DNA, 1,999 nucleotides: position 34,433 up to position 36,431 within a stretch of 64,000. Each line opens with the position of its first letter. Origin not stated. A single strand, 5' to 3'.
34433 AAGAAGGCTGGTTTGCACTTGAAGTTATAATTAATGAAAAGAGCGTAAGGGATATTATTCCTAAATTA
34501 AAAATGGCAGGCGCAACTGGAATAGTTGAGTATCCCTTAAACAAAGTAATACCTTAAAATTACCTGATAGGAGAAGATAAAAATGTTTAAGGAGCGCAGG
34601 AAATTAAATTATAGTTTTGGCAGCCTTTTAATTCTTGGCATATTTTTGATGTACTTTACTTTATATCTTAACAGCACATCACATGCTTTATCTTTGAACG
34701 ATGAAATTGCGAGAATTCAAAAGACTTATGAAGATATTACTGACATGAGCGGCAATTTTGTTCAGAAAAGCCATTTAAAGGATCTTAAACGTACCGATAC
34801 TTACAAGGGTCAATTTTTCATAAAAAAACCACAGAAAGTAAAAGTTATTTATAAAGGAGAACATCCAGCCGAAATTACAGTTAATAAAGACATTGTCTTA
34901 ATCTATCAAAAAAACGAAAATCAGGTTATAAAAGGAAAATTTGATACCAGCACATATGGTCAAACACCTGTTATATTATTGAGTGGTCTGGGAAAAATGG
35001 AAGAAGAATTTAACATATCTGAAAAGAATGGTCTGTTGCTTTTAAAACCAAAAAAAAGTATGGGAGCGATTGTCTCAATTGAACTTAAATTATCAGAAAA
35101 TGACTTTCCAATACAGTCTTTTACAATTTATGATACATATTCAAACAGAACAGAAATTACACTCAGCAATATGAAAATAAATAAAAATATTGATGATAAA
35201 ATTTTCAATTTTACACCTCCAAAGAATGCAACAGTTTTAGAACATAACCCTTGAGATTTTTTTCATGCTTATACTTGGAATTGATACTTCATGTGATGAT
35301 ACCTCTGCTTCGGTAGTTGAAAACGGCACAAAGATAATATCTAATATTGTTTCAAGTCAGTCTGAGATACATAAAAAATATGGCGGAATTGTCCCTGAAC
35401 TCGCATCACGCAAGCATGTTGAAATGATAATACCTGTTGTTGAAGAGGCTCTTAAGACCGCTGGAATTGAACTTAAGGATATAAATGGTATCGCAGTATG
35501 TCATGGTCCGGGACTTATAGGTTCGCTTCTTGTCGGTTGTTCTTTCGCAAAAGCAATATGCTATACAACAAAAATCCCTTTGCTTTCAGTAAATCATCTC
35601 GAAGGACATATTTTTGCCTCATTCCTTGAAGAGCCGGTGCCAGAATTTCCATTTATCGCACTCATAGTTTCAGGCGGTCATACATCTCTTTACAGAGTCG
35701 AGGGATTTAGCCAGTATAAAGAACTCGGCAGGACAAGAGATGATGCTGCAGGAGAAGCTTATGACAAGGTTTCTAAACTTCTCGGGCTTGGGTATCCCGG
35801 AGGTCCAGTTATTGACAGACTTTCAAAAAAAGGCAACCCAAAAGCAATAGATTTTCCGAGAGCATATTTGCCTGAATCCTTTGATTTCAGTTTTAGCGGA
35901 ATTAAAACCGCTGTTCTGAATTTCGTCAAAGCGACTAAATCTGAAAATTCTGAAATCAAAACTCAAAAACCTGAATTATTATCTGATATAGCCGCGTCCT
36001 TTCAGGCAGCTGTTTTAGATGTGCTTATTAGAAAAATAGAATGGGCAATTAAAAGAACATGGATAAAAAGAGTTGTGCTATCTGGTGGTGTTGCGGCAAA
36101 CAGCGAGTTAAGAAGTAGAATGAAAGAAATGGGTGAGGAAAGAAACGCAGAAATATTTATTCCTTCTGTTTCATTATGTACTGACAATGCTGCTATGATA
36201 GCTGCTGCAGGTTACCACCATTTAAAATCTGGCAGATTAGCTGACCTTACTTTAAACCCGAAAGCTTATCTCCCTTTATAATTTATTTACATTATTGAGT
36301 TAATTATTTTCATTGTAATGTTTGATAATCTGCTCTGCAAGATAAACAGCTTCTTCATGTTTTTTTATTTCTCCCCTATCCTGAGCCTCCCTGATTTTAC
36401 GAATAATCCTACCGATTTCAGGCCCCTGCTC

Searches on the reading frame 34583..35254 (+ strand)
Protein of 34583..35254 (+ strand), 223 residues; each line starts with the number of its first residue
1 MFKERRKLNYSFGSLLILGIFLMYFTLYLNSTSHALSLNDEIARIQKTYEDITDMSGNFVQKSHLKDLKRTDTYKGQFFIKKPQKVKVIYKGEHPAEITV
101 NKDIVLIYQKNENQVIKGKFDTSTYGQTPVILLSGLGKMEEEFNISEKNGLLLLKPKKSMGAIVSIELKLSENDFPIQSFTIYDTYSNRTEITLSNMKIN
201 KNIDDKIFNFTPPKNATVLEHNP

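Call 11: search_protein_families(library=pfam, proteins=[window:34583-35254:+])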
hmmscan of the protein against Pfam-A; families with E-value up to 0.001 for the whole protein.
window:34583-35254:+ (223 aa): 2 families
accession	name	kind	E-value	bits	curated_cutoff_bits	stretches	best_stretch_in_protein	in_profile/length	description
PF03548.22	LolA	-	9.9e-26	90.9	23.6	1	53-211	4-165/165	Outer membrane lipoprotein carrier protein LolA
PF09865.15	DUF2092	-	8.8e-05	22.4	21.2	0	186-217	176-207/212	Predicted periplasmic protein (DUF2092)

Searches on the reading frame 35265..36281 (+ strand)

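Call 11: search_protein_families(library=pfam, proteins=[window:35265-36281:+])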
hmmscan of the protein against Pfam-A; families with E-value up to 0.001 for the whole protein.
window:35265-36281:+ (338 aa): 3 families
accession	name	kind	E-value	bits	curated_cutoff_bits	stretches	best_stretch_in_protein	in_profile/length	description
PF00814.31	TsaD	-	2.2e-98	329.6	24.8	1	23-313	1-263/264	tRNA N6-adenosine threonylcarbamoyltransferase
PF02543.21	Carbam_trans_N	-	9.7e-09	35.5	24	1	227-300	260-332/346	Carbamoyltransferase N-terminus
PF22521.2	HypF_C_2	-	6.4e-08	33.1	27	1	236-307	163-234/241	Carbamoyltransferase, Kae1-like Domain, second subdomain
